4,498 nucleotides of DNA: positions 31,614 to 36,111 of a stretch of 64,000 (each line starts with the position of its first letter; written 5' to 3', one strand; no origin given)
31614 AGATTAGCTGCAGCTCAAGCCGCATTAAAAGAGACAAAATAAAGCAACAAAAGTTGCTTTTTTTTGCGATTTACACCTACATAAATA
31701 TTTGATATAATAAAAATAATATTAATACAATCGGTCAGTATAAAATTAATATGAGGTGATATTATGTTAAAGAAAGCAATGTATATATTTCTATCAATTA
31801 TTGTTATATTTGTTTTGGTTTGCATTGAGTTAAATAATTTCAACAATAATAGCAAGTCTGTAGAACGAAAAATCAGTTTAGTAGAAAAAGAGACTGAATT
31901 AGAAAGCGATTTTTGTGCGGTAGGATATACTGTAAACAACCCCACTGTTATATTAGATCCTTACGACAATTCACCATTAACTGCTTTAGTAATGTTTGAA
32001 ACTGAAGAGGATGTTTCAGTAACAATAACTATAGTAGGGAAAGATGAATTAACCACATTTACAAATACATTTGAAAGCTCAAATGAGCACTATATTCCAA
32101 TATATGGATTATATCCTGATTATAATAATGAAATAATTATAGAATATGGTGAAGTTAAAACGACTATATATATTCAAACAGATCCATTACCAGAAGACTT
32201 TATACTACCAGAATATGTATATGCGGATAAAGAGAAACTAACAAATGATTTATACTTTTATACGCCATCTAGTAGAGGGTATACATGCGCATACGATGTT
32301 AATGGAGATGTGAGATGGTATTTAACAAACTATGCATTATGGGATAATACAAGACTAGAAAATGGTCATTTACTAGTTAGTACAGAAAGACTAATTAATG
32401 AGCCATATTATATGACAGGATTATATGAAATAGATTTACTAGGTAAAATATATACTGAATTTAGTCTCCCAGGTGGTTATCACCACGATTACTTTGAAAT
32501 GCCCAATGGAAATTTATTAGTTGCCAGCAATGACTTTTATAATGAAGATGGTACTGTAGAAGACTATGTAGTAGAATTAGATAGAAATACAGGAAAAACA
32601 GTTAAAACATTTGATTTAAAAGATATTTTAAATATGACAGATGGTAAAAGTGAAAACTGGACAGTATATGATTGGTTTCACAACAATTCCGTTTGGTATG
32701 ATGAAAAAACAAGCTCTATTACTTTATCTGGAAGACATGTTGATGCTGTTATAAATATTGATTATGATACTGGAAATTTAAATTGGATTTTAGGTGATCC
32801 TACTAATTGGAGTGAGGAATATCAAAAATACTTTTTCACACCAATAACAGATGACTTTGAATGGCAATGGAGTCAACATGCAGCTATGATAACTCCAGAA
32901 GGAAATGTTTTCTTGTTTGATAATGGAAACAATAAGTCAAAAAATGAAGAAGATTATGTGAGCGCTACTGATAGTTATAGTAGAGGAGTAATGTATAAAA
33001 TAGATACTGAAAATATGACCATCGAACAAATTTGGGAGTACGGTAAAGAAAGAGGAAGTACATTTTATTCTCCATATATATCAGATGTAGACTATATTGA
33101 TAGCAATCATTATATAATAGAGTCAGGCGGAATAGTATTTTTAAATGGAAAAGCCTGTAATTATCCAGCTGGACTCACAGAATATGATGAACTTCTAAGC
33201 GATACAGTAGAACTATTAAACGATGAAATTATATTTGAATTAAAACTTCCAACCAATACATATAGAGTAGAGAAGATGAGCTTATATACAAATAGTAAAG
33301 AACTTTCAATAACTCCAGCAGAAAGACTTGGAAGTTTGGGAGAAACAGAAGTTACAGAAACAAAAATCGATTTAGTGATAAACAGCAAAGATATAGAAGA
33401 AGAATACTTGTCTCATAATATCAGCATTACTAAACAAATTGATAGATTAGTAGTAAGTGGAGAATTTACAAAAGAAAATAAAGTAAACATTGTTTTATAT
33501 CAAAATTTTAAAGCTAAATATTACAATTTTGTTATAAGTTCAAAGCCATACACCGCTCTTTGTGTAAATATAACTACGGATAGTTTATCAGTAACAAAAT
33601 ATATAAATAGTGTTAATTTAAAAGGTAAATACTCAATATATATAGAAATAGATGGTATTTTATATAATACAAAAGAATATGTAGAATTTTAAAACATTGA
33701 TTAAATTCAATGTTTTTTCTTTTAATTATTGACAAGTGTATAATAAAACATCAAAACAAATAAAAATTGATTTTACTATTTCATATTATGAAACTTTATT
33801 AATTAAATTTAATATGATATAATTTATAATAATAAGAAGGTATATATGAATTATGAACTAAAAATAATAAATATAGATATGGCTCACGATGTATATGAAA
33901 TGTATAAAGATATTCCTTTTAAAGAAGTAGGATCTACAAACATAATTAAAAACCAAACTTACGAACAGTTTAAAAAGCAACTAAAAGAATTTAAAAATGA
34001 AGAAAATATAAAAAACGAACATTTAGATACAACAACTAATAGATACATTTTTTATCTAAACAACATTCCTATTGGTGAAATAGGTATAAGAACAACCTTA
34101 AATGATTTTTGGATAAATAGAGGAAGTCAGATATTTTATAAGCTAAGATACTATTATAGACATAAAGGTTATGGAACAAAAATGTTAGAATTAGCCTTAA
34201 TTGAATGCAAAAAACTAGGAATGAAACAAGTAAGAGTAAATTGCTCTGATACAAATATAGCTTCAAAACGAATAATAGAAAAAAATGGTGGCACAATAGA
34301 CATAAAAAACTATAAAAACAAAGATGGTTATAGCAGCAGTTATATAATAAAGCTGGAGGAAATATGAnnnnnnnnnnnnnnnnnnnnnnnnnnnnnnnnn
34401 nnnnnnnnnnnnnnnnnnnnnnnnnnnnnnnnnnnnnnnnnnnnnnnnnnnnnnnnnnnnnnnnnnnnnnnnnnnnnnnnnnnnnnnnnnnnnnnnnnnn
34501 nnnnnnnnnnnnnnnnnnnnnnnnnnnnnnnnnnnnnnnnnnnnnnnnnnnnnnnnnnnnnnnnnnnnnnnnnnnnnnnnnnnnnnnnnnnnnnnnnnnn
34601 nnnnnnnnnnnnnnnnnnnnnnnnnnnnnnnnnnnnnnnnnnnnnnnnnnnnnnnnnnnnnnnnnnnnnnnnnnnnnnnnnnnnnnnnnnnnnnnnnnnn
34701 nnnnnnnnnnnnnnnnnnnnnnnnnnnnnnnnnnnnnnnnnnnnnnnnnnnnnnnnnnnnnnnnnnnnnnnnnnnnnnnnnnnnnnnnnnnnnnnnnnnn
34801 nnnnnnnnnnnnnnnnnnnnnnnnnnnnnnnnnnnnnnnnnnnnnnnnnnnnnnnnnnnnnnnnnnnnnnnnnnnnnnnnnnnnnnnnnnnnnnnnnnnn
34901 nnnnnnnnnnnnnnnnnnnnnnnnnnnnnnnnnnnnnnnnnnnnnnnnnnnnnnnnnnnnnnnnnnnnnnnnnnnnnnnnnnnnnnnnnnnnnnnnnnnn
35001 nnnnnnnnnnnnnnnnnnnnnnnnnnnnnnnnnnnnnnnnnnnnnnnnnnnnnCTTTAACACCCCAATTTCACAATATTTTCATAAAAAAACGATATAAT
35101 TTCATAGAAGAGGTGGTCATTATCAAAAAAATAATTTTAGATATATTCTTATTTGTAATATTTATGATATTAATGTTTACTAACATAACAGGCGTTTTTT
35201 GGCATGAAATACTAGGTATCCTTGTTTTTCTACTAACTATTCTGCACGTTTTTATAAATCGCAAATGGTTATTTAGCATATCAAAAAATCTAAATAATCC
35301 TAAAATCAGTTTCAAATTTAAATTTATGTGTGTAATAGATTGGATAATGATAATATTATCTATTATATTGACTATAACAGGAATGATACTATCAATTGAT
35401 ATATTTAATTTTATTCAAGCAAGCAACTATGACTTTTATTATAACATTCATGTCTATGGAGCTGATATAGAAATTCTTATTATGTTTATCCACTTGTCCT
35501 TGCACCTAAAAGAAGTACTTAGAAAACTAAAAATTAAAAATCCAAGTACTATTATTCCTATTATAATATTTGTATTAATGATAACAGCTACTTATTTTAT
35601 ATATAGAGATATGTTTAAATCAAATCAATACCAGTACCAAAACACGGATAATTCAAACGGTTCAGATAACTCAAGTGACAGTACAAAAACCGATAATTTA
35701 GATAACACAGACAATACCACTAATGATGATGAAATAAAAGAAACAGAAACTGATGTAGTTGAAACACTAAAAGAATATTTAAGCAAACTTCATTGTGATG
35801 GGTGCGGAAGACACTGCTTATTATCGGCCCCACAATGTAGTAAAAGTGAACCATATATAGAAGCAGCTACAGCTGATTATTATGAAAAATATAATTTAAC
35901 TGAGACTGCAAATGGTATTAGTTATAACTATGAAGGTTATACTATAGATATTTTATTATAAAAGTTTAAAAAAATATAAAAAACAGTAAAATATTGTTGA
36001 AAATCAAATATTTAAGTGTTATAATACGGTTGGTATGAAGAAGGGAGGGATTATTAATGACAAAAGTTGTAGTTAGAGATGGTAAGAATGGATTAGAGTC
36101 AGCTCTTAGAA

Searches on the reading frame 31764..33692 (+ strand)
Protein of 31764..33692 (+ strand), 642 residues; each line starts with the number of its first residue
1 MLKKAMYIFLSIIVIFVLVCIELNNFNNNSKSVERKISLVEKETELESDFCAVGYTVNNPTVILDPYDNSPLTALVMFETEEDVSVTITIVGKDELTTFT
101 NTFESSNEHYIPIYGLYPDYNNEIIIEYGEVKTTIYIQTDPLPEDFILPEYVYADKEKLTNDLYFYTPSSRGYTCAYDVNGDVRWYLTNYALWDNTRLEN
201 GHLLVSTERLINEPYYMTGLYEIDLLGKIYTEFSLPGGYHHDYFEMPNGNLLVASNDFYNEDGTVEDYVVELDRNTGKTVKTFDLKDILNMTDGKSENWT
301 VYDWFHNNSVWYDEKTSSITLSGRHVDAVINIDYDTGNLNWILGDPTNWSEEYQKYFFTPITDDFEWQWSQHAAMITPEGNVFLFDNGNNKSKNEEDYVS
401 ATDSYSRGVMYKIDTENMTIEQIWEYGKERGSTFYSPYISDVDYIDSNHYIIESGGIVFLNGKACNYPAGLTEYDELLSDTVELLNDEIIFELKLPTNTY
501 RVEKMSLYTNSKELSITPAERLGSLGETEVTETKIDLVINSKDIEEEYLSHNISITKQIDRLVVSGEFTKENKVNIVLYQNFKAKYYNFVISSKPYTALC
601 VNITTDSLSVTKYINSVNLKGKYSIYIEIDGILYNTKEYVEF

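Call 82: search_protein_families(library=pfam, proteins=[window:31764-33692:+], max_evalue=0.001)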
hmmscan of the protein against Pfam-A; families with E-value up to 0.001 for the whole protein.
window:31764-33692:+ (642 aa): 2 families
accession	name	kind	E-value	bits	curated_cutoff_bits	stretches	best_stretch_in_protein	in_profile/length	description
PF05935.17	Arylsulfotrans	-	2.6e-100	336.5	24.2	1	155-499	8-367/374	Arylsulfotransferase (ASST)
PF17425.8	Arylsulfotran_N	-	1e-18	67.6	24.2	1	62-130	2-73/88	Arylsulfotransferase Ig-like domain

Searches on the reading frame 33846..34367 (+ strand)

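Call 82: search_protein_families(library=pfam, proteins=[window:33846-34367:+], max_evalue=0.001)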
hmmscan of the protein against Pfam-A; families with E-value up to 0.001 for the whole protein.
window:33846-34367:+ (173 aa): 2 families
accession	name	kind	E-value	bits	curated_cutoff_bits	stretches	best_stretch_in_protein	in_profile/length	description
PF13302.13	Acetyltransf_3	-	4.6e-08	34.3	25.4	1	36-149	31-137/138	Acetyltransferase (GNAT) domain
PF00583.31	Acetyltransf_1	-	0.00015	22.5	20.7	1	104-148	71-115/116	Acetyltransferase (GNAT) family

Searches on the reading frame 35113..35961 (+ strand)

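Call 33: search_protein_families(library=pfam, proteins=[window:35113-35961:+], max_evalue=0.01)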
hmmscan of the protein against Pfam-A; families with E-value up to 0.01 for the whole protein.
window:35113-35961:+ (282 aa): 3 families
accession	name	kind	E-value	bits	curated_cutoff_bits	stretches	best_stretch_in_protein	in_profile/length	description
PF14358.11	DUF4405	-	1.8e-06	28.8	26.7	1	74-131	1-65/66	Domain of unknown function (DUF4405)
PF01292.26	Ni_hydr_CYTB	-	0.00011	22.5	30.1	1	23-137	40-168/179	Prokaryotic cytochrome b561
PF16118.10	DUF4834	-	0.001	20.4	27.8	1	147-210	9-74/99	Domain of unknown function (DUF4834)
